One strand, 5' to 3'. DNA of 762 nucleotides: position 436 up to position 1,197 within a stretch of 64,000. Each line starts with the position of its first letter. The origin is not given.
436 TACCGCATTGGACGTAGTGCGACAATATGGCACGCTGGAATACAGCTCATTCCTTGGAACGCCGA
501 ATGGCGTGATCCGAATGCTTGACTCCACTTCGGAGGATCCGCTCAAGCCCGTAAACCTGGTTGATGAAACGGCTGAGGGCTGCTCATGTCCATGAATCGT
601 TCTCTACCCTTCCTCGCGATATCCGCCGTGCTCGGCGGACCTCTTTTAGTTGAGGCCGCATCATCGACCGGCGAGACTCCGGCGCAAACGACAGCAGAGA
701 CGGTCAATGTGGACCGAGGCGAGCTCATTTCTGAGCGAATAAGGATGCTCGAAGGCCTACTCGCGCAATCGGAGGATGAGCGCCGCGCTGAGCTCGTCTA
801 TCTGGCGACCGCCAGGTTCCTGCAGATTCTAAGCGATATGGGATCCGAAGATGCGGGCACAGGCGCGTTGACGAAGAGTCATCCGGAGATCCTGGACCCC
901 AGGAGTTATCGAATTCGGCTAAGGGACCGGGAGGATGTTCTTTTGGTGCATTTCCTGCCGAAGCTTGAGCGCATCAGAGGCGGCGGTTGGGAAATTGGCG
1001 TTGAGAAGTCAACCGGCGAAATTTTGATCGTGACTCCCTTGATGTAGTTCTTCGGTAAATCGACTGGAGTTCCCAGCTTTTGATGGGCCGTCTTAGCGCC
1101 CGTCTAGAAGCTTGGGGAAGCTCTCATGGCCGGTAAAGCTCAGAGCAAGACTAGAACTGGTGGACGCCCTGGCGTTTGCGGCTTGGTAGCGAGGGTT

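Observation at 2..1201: Rhs C-terminal toxin tip plus exported immunity candidate sitting at the head of the cassette array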

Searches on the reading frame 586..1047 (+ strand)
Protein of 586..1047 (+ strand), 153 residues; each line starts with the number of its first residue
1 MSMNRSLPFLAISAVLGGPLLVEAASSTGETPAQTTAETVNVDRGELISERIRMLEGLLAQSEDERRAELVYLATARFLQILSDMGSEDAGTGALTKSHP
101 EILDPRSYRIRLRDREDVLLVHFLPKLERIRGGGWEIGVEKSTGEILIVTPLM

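Call 4: search_protein_families(library=pfam, proteins=[window:586-1047:+], max_evalue=0.1)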
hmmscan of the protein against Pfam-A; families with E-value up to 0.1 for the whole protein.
window:586-1047:+ (153 aa): 0 families

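Call 5: search_protein_families(library=ncbifam, proteins=[window:586-1047:+], max_evalue=0.1)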
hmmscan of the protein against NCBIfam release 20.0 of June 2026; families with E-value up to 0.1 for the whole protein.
window:586-1047:+ (153 aa): 0 families

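Call 9: find_encoding_contigs(protein=window:586-1047:+, flank=10000, max_places=10)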
Protein window:586-1047:+ (153 aa): 15 contigs read that carry it; 10 places shown.
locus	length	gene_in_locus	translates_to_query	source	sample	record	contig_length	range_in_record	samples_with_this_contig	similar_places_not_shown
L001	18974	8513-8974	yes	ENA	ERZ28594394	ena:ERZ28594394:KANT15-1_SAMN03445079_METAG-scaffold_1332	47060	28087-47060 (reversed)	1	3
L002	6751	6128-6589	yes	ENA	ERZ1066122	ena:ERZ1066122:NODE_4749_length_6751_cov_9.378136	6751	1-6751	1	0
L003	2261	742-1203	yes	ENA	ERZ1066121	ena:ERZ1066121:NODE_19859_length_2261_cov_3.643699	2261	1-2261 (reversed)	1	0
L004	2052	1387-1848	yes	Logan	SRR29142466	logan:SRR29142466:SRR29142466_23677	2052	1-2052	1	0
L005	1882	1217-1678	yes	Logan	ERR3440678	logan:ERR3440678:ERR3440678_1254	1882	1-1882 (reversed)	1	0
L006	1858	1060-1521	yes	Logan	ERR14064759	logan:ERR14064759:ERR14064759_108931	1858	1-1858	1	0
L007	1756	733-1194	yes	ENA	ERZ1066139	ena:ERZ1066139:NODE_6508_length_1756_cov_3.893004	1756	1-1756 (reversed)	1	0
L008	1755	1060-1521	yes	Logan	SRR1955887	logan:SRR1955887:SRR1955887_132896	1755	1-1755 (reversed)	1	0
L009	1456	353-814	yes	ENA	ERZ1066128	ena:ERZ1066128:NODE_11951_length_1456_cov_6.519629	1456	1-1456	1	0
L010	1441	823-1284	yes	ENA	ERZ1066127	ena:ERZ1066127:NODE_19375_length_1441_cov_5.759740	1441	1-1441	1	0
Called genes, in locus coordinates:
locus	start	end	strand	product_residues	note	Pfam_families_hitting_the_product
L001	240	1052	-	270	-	-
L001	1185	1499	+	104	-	-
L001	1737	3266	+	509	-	PF00665:rve, PF22483:Mu-transpos_C_2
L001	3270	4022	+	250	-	PF01695:IstB_IS21, PF13481:AAA_25 (weak)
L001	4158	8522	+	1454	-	PF20148:DUF6531, PF25023:TEN_YD-shell, PF05593:RHS_repeat (weak), PF25023:TEN_YD-shell, PF05593:RHS_repeat, PF25023:TEN_YD-shell (weak), PF05593:RHS_repeat (weak), PF14220:DUF4329, +1 more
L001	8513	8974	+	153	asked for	-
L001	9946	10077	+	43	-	-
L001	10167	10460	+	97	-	PF11342:DUF3144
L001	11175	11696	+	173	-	PF13847:Methyltransf_31 (weak), PF08241:Methyltransf_11 (weak), PF08242:Methyltransf_12 (weak), PF13649:Methyltransf_25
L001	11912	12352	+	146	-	-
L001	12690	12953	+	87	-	-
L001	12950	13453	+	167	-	PF13238:AAA_18 (weak), PF13671:AAA_33 (weak)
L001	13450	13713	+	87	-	-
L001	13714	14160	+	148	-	-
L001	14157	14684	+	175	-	PF14026:SCO4226-like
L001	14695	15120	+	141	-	-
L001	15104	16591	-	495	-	PF13231:PMT_2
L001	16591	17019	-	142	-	PF07366:SnoaL, PF12680:SnoaL_2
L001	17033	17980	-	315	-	PF00291:PALP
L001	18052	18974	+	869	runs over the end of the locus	PF17900:Peptidase_M1_N, PF01433:Peptidase_M1, PF11940:DUF3458, PF17432:DUF3458_C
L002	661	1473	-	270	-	-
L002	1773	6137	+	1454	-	PF20148:DUF6531, PF25023:TEN_YD-shell (weak), PF15283:DUF4595 (faint), PF05593:RHS_repeat (weak), PF25023:TEN_YD-shell, PF05593:RHS_repeat, PF14220:DUF4329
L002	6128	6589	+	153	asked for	-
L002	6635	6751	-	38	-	?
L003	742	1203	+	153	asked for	-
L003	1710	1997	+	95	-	-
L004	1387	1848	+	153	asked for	-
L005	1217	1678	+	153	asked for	-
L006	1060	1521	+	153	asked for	-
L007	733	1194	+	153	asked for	-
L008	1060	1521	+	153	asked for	-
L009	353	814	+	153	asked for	-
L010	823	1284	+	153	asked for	-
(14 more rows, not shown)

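Call 17: search_protein_families(library=pfam, proteins=[L002:661-1509:-, L001:1185-1499:+, L002:1773-6137:+, L001:240-1052:-], max_evalue=1)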
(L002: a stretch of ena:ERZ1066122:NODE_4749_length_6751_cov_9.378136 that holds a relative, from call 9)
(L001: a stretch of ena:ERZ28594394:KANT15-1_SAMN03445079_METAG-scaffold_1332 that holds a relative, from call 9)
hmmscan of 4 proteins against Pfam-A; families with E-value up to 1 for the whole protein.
L002:661-1509:- (282 aa): 0 families

L001:1185-1499:+ (104 aa): 1 family
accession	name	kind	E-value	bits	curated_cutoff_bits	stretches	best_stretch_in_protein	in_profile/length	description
PF11112.13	PyocinActivator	-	0.022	15.3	24.2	1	37-77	24-66/74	Pyocin activator protein PrtN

L002:1773-6137:+ (1454 aa): 9 families
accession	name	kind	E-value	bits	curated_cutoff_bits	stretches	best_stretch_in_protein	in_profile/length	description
PF05593.20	RHS_repeat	-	3.7e-61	202.9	22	14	796-833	1-38/38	RHS Repeat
PF15283.12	DUF4595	-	1.6e-16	61.3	34.2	4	565-649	33-118/202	Domain of unknown function (DUF4595) with porin-like fold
PF14220.11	DUF4329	-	2.1e-12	47.5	28.6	1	1320-1434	2-108/116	Domain of unknown function (DUF4329)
PF20148.4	DUF6531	-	6.1e-10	39.7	24.1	1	103-164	2-64/74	Domain of unknown function (DUF6531)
PF03527.20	RHS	-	1.9e-05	24.8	27.9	1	1210-1233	5-28/38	RHS protein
PF25174.1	Beta-prop_THOC3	-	0.0031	17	305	1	720-836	83-198/272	THOC3 beta-propeller domain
PF22721.1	TBP-TOTE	-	0.006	16.6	27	0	246-270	43-67/78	TATA-binding-like protein domain of the TOTE conflict systems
PF23414.1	Beta-prop_EML_2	-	0.019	14.8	90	1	756-839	29-154/266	Echinoderm microtubule-associated protein second beta-propeller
PF24796.1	WDR55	-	0.12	11.9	200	1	785-837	113-165/296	WDR55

L001:240-1052:- (270 aa): 0 families

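Call 18: search_protein_families(library=ncbifam, proteins=[L002:661-1509:-, L001:1185-1499:+, L002:1773-6137:+], max_evalue=1)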
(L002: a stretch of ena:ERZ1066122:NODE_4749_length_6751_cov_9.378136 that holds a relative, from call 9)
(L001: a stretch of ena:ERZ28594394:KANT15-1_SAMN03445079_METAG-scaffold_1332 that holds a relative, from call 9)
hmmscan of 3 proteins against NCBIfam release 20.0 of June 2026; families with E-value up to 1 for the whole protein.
L002:661-1509:- (282 aa): 1 family
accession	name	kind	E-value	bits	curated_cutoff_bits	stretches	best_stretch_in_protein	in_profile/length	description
NF040618.1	PPA1309_fam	subfamily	0.017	15.2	70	1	175-263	14-100/164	PPA1309 family protein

L001:1185-1499:+ (104 aa): 1 family
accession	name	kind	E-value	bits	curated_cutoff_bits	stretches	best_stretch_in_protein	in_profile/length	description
NF008600.0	PRK11568.1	equivalog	0.0042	16.6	298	1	16-79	95-159/204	IMPACT family protein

L002:1773-6137:+ (1454 aa): 3 families
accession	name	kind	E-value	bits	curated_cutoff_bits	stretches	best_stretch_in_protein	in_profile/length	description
TIGR01643.1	YD_repeat_2x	repeat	1.1e-48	161.8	15.8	11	775-816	1-42/42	YD repeat-containing protein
NF041261.1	RHS_core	equivalog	5.8e-47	160.2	2000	5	582-848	423-676/1261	RHS element core protein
TIGR03696.1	Rhs_assc_core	domain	2.9e-18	66.1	32.5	1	1249-1309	16-76/76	RHS repeat-associated core domain-containing protein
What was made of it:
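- On Rhs / YD-repeat polymorphic toxin: PF05593 E 3.7e-61 (14 stretches) and TIGR01643 E 1.1e-48 in the full gene (L002:1773-6137) (calls 17, 18).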

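Call 19: search_solved_structures(query=L002:661-1509:-, max_evalue=10)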
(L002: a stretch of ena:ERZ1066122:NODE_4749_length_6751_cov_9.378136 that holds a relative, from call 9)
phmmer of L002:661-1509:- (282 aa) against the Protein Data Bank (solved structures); distinct sequences matched with E-value up to 10: 0.

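Call 22: find_homologous_proteins(query=L002:661-1509:-, max_evalue=0.001)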
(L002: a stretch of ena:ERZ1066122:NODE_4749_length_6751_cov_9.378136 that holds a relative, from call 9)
Query L002:661-1509:- (282 aa): 18 proteins with E <= 0.001 among 4180 candidates.
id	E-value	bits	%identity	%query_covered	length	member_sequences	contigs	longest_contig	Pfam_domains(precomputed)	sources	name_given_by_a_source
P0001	3.4e-170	582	96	96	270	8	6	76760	-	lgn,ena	-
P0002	7.5e-122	424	68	100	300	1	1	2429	-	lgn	-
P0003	6.4e-111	388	65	95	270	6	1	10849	-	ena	-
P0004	1.2e-108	381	66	93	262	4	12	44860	-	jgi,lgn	jgi:hypothetical protein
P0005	1.5e-107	377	66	93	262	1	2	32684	-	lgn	-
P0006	4.4e-107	375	66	93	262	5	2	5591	-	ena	-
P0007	1.4e-106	374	66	93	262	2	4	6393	-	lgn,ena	-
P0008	1.5e-104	367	64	93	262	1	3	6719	-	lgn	-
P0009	1.3e-98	348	60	96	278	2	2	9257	-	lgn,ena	-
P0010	4.9e-88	313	57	94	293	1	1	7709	-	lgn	-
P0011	1.8e-85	304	55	93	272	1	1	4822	-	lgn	-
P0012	1.5e-83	298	55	91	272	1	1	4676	-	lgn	-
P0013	2.8e-81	291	52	93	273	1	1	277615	-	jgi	jgi:hypothetical protein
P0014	4.7e-81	290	52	93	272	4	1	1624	-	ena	-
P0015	2.8e-77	278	54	84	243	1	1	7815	-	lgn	-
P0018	1.4e-72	262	49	93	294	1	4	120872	-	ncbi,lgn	-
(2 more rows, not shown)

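Call 23: find_encoding_contigs(protein=P0001, flank=10000, max_places=8)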
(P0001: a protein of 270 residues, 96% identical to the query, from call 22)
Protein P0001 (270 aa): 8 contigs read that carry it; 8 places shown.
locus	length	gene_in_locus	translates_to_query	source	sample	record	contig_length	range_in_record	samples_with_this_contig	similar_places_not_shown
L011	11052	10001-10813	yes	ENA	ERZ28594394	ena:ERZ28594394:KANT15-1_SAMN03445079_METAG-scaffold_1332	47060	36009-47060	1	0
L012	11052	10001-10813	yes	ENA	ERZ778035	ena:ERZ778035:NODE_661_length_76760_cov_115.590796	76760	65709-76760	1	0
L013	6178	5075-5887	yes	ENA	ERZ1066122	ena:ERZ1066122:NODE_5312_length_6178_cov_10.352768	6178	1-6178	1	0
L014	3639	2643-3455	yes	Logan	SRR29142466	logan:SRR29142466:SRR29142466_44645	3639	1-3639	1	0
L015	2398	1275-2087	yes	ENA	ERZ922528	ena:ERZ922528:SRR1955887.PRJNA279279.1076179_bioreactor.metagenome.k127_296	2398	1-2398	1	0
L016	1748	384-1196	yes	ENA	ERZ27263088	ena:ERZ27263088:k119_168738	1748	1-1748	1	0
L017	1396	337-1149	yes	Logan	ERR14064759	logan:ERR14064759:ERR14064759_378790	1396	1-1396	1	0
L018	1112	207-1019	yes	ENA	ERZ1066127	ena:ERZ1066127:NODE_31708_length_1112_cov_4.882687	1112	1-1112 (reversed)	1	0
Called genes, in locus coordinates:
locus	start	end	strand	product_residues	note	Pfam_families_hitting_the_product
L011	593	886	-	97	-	PF11342:DUF3144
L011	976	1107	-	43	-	-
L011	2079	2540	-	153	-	-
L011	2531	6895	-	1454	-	PF20148:DUF6531, PF25023:TEN_YD-shell, PF05593:RHS_repeat (weak), PF25023:TEN_YD-shell, PF05593:RHS_repeat, PF25023:TEN_YD-shell (weak), PF05593:RHS_repeat (weak), PF14220:DUF4329, +1 more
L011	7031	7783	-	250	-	PF01695:IstB_IS21, PF13481:AAA_25 (weak)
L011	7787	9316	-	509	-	PF00665:rve, PF22483:Mu-transpos_C_2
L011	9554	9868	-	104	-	-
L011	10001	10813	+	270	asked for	-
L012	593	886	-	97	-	PF11342:DUF3144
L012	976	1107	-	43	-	-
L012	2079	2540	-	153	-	-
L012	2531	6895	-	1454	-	PF20148:DUF6531, PF25023:TEN_YD-shell (weak), PF05593:RHS_repeat (weak), PF25023:TEN_YD-shell, PF05593:RHS_repeat, PF25023:TEN_YD-shell (weak), PF05593:RHS_repeat (weak), PF14220:DUF4329, +1 more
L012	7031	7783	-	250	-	PF01695:IstB_IS21, PF13481:AAA_25 (weak)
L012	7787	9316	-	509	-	PF00665:rve, PF22483:Mu-transpos_C_2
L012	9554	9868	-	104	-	-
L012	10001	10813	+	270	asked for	-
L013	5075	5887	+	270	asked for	-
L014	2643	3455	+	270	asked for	-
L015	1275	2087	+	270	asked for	-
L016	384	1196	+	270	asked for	-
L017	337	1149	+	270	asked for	-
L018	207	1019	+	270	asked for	-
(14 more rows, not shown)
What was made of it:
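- Contigs often break at the element ends (calls 9, 23).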

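Call 26: find_encoding_contigs(protein=P0018, flank=10000, max_places=4)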
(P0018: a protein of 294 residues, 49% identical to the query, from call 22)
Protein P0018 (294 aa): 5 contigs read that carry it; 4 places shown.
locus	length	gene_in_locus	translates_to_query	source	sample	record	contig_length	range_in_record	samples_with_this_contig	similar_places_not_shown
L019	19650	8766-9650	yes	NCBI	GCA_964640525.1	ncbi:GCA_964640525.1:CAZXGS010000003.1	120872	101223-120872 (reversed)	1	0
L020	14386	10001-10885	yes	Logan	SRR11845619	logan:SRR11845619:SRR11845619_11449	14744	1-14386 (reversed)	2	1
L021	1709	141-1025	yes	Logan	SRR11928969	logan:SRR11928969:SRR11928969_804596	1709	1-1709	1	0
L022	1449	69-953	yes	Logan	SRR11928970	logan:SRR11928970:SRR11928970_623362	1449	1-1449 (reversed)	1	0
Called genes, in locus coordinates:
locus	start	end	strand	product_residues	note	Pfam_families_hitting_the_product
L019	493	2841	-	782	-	-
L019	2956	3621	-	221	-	PF00005:ABC_tran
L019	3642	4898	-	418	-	PF25919:BSH_CusB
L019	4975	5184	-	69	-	-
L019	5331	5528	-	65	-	PF01402:RHH_1 (weak)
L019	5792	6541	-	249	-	PF01695:IstB_IS21, PF13401:AAA_22 (faint), PF13481:AAA_25 (weak)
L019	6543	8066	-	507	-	PF00665:rve (weak), PF22483:Mu-transpos_C_2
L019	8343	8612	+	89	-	-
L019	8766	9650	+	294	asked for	-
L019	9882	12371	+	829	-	PF13091:PLDc_2, PF00176:SNF2-rel_dom (weak), PF00271:Helicase_C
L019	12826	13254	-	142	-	PF04828:GFA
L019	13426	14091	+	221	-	PF03544:TonB_C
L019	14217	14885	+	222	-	PF05036:SPOR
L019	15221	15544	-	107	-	-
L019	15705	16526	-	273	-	PF12637:TSCPD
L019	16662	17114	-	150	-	-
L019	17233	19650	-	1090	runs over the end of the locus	PF00317:Ribonuc_red_lgN, PF02867:Ribonuc_red_lgC, PF14528:LAGLIDADG_3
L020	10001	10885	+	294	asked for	-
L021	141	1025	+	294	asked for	-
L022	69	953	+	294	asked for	-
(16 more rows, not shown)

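Call 27: find_encoding_contigs(protein=P0013, flank=10000, max_places=3)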
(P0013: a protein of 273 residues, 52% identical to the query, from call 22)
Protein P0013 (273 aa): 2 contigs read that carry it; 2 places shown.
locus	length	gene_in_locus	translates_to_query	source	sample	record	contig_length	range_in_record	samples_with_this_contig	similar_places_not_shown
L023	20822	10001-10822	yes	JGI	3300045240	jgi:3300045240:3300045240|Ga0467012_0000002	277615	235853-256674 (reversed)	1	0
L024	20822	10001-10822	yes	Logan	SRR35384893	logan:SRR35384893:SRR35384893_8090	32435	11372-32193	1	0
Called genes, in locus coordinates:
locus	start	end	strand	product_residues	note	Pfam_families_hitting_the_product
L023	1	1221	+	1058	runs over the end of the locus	PF00873:ACR_tran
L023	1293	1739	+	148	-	PF11604:CusF_Ec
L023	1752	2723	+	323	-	PF12686:DUF3800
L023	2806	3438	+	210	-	PF09641:DUF2026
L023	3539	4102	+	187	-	-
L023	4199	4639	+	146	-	-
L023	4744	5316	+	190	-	-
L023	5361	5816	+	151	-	-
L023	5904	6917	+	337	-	PF14279:HNH_5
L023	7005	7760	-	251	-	PF01695:IstB_IS21, PF13481:AAA_25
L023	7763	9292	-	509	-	PF00665:rve, PF22483:Mu-transpos_C_2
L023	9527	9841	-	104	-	-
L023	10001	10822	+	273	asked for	-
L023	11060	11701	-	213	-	-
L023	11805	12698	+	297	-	PF00850:Hist_deacetyl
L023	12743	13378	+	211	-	-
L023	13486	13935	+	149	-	-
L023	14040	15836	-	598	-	PF18145:SAVED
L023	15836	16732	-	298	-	PF13191:AAA_16 (faint), PF13401:AAA_22 (faint), PF00004:AAA, PF05729:NACHT (faint)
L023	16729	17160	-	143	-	PF18138:bacHORMA_1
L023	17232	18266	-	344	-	PF18144:SMODS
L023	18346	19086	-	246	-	-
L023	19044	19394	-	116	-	PF13560:HTH_31, PF01381:HTH_3, PF12844:HTH_19, PF13443:HTH_26 (weak)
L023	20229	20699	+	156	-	-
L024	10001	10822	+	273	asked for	-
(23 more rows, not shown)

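Call 28: find_encoding_contigs(protein=P0004, flank=10000, max_places=5)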
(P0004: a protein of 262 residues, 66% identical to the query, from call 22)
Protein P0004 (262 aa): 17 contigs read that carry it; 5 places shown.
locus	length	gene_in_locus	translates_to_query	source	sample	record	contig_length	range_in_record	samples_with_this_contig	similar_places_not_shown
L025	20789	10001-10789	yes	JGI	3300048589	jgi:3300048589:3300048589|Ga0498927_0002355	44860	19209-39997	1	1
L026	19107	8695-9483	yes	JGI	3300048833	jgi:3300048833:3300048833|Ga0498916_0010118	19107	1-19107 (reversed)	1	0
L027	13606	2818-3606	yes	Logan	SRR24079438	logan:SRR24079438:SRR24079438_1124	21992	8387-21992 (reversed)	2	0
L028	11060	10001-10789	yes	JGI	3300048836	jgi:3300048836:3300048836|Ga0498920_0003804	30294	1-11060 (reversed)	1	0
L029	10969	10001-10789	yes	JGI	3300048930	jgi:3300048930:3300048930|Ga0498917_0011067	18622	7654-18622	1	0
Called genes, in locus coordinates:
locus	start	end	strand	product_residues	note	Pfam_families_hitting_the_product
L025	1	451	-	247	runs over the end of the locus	PF09509:Hypoth_Ymh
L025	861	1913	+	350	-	PF00069:Pkinase, PF07714:PK_Tyr_Ser-Thr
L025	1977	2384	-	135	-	-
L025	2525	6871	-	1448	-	PF20148:DUF6531, PF25023:TEN_YD-shell (weak), PF15283:DUF4595 (faint), PF25023:TEN_YD-shell (weak), PF05593:RHS_repeat, PF25023:TEN_YD-shell (weak)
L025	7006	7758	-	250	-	PF01695:IstB_IS21, PF13481:AAA_25, PF00004:AAA (faint)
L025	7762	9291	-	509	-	PF00665:rve, PF22483:Mu-transpos_C_2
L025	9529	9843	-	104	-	-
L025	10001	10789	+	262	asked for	-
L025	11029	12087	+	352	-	PF00515:TPR_1 (faint), PF07719:TPR_2 (faint), PF13181:TPR_8 (faint), PF13414:TPR_11 (faint), PF13424:TPR_12 (faint), PF13428:TPR_14 (faint), PF13431:TPR_17 (faint), PF13432:TPR_16 (weak), +7 more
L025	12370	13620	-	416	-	-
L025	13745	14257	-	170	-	-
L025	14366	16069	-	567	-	-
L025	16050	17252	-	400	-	PF00580:UvrD-helicase (faint), PF13245:AAA_19 (faint), PF13538:UvrD_C_2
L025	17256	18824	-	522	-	PF09369:MZB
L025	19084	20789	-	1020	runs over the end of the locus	-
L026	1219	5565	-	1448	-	PF20148:DUF6531, PF25023:TEN_YD-shell (weak), PF15283:DUF4595 (faint), PF25023:TEN_YD-shell (weak), PF05593:RHS_repeat, PF25023:TEN_YD-shell (weak)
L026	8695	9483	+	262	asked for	-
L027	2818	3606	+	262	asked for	-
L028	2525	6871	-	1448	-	PF20148:DUF6531, PF25023:TEN_YD-shell (weak), PF15283:DUF4595 (faint), PF25023:TEN_YD-shell (weak), PF05593:RHS_repeat, PF25023:TEN_YD-shell (weak)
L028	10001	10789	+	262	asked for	-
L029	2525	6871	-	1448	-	PF20148:DUF6531, PF25023:TEN_YD-shell (weak), PF15283:DUF4595 (faint), PF25023:TEN_YD-shell (weak), PF05593:RHS_repeat, PF25023:TEN_YD-shell (weak)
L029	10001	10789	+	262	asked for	-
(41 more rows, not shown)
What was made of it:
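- The 270-aa gene, 104-aa gene, istA and istB are in the same order in all lineages examined (calls 26-28).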

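Call 33: search_protein_families(library=ncbifam, proteins=[L001:1737-3266:+, L001:3270-4022:+, L001:1185-1499:+, L001:240-1052:-], max_evalue=0.01)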
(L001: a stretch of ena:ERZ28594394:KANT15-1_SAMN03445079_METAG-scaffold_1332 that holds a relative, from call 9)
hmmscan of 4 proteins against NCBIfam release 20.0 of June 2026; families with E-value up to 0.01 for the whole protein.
L001:1737-3266:+ (509 aa): 2 families
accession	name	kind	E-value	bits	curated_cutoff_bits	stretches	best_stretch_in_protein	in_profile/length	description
NF033546.1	transpos_IS21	equivalog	3.4e-75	253.3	160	1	16-315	9-294/294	IS21 family transposase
NF033577.2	transpos_IS481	equivalog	5.1e-05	22.9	224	1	127-288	123-268/284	IS481 family transposase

L001:3270-4022:+ (250 aa): 16 families
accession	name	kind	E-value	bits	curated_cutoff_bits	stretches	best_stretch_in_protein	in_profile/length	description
NF038214.1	IS21_help_AAA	equivalog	1.7e-78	263.5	200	1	10-240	1-230/232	IS21-like element helper ATPase IstB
NF006616.1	PRK09183.1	subfamily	1.4e-39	135.9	300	1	11-239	12-241/253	IS21-like element helper ATPase IstB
NF005098.0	PRK06526.1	subfamily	3.9e-37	128.1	296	1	11-239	21-248/266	transposase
NF006038.0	PRK08181.1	subfamily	1.8e-32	112.7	317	1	13-241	20-248/271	transposase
NF005992.0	PRK08116.1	subfamily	2.9e-17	62.7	189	1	52-242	62-255/269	hypothetical protein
NF006505.0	PRK08939.1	equivalog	5.1e-16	58.8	228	1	49-240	101-305/306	primosomal protein DnaI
NF005304.0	PRK06835.1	equivalog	1.3e-15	57.3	215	1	99-240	182-321/330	ATP-binding protein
NF009043.0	PRK12377.1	subfamily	1.4e-09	38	389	1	84-241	83-240/248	ATP-binding protein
NF005931.1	PRK07952.1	equivalog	5.3e-06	26.2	357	1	102-213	101-216/246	replicative helicase loader DnaC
TIGR00362.1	DnaA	equivalog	0.00025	20.3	343.9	1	103-197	140-236/437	chromosomal replication initiator protein DnaA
TIGR02640.1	gas_vesic_GvpN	equivalog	0.00033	20.3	266.8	1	94-126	15-47/262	gas vesicle protein GvpN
NF006799.0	PRK09302.1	equivalog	0.0015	17.2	408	1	88-133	262-306/515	circadian clock protein KaiC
TIGR03420.1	DnaA_homol_Hda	equivalog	0.002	17.7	194.8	1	88-172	26-101/226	DnaA regulatory inactivator Hda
NF001154.0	PRK00149.3-3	equivalog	0.0021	17.1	410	1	103-198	153-252/462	chromosomal replication initiator protein DnaA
TIGR03499.1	FlhF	equivalog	0.0087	16.1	174.15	0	70-114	168-212/286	flagellar biosynthesis GTPase FlhF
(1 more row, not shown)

L001:1185-1499:+ (104 aa): 1 family
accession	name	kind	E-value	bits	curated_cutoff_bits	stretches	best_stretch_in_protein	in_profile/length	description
NF008600.0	PRK11568.1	equivalog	0.0042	16.6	298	1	16-79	95-159/204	IMPACT family protein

L001:240-1052:- (270 aa): 0 families
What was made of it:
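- On IS21 family (transposable element): Pfam rve and Mu-transpos_C_2 (calls 9, 33). NF038214 IS21_help_AAA at 263.5 bits against a cut-off of 200. istA is L001:1737-3266 and istB is 3270-4022 (calls 9, 33).
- IstB matches NF038214 at 263.5 bits (cut-off 200) (call 33).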

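Call 48: find_related_loci(query=A2, collection=genome_contigs, flank=10000)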
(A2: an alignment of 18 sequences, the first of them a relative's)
Query A2 (270 aa) in genome_contigs; peptide patterns used: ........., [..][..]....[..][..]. (x = any residue, [..] = any of these).
54 stretches matched a pattern; 1 encode a relative of the query (tblastn E <= 1e-3); 1 distinct loci.
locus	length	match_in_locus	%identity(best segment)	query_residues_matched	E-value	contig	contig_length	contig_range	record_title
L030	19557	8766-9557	49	1-262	1e-78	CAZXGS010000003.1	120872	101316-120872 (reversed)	MAG TPA_asm: uncultured Gammaproteobacteria bacterium isolate SRP263991_co5_119 genome assembly, contig: NODE_337_length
